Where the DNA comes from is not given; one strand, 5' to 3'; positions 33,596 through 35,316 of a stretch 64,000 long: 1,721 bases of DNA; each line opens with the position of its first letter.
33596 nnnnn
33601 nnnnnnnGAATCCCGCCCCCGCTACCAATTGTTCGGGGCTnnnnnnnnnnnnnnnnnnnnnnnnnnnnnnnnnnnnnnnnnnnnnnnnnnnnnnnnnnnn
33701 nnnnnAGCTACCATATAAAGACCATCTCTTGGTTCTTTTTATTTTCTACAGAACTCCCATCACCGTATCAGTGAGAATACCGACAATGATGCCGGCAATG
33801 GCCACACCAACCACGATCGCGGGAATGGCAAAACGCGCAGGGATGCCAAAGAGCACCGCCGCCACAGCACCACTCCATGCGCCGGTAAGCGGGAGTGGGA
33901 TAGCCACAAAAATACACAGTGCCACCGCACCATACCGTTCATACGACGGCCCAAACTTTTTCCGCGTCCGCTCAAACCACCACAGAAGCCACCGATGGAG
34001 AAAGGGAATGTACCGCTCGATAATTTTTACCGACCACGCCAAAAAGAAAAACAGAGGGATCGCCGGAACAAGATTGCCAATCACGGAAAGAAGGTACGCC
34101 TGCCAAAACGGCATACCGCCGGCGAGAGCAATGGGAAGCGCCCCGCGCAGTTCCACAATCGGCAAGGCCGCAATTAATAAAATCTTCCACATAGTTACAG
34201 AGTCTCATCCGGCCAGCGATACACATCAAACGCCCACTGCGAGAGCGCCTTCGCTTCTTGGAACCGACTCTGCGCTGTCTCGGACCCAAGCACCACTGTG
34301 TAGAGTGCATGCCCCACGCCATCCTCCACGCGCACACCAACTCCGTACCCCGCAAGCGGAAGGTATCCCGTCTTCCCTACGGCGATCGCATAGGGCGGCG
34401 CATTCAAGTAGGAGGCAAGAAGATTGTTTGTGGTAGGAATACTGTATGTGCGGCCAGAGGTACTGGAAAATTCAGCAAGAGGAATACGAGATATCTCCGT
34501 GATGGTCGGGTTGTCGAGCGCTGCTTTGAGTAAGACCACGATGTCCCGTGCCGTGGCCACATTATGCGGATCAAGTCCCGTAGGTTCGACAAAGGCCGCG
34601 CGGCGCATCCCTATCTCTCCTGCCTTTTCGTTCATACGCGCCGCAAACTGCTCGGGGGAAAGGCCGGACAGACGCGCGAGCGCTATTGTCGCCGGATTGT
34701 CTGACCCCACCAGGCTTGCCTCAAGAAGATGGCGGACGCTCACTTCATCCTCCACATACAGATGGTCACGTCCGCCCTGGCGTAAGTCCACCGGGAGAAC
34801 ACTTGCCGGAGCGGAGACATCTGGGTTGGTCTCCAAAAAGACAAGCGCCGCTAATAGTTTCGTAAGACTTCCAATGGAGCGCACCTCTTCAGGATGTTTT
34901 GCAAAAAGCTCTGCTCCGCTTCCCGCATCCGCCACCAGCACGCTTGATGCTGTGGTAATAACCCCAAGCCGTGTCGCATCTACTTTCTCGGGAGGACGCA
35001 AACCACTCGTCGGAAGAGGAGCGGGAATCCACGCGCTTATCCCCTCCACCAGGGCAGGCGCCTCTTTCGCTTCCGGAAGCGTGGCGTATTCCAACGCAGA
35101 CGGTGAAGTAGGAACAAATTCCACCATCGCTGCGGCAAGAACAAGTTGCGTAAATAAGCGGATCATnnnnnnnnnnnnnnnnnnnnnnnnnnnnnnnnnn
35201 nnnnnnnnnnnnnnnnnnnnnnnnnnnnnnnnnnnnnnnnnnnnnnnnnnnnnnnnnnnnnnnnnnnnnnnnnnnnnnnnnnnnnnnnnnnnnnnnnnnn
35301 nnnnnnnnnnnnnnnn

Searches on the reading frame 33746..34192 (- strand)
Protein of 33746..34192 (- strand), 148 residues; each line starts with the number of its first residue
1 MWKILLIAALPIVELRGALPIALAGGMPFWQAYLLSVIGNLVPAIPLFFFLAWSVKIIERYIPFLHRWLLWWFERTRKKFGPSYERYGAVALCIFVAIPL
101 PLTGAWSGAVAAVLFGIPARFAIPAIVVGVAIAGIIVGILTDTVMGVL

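Call 13: search_protein_families(library=pfam, proteins=[window:33746-34192:-], max_evalue=0.01)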
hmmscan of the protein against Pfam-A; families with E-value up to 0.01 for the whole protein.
window:33746-34192:- (148 aa): 1 family
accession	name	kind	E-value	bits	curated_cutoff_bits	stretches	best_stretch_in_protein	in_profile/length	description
PF06695.16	Sm_multidrug_ex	-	9.7e-34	117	30.7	1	14-136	1-121/121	Putative small multi-drug export protein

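Call 82: find_encoding_contigs(protein=window:33746-34192:-, flank=3000, max_places=8)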
Protein window:33746-34192:- (148 aa): 9 contigs read that carry it; 4 places shown.
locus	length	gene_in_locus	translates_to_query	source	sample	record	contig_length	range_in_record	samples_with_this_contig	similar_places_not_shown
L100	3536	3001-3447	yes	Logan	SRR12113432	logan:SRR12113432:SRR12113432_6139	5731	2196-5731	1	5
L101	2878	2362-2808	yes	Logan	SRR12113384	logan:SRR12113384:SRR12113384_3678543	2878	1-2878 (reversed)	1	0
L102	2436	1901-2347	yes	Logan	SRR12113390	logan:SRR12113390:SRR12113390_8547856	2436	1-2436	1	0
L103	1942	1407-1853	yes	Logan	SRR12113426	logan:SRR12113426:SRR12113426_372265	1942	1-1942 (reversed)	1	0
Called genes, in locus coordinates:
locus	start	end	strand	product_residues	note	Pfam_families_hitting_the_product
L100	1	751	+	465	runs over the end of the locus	PF01336:tRNA_anti-codon, PF00152:tRNA-synt_2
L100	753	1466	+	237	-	PF02616:SMC_ScpA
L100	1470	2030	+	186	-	PF04079:SMC_ScpB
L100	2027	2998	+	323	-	PF00768:Peptidase_S11, PF13354:Beta-lactamase2 (weak)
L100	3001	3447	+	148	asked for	PF06695:Sm_multidrug_ex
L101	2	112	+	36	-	?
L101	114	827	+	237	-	PF02616:SMC_ScpA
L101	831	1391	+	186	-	PF04079:SMC_ScpB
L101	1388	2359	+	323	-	PF00768:Peptidase_S11, PF13354:Beta-lactamase2 (weak)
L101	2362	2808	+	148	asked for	PF06695:Sm_multidrug_ex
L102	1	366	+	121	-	?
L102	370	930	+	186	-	PF04079:SMC_ScpB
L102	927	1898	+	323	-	PF00768:Peptidase_S11, PF13354:Beta-lactamase2 (weak)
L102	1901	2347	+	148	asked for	PF06695:Sm_multidrug_ex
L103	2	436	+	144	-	?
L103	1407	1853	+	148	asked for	PF06695:Sm_multidrug_ex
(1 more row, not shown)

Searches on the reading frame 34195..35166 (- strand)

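Call 13: search_protein_families(library=pfam, proteins=[window:34195-35166:-], max_evalue=0.01)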
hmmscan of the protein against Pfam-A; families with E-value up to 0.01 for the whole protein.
window:34195-35166:- (323 aa): 2 families
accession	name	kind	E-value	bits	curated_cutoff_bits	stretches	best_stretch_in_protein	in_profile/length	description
PF00768.25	Peptidase_S11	-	1.4e-30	107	27.6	1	72-296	11-238/239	D-alanyl-D-alanine carboxypeptidase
PF13354.11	Beta-lactamase2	-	8.4e-08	32.2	22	1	75-269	1-190/214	Beta-lactamase enzyme family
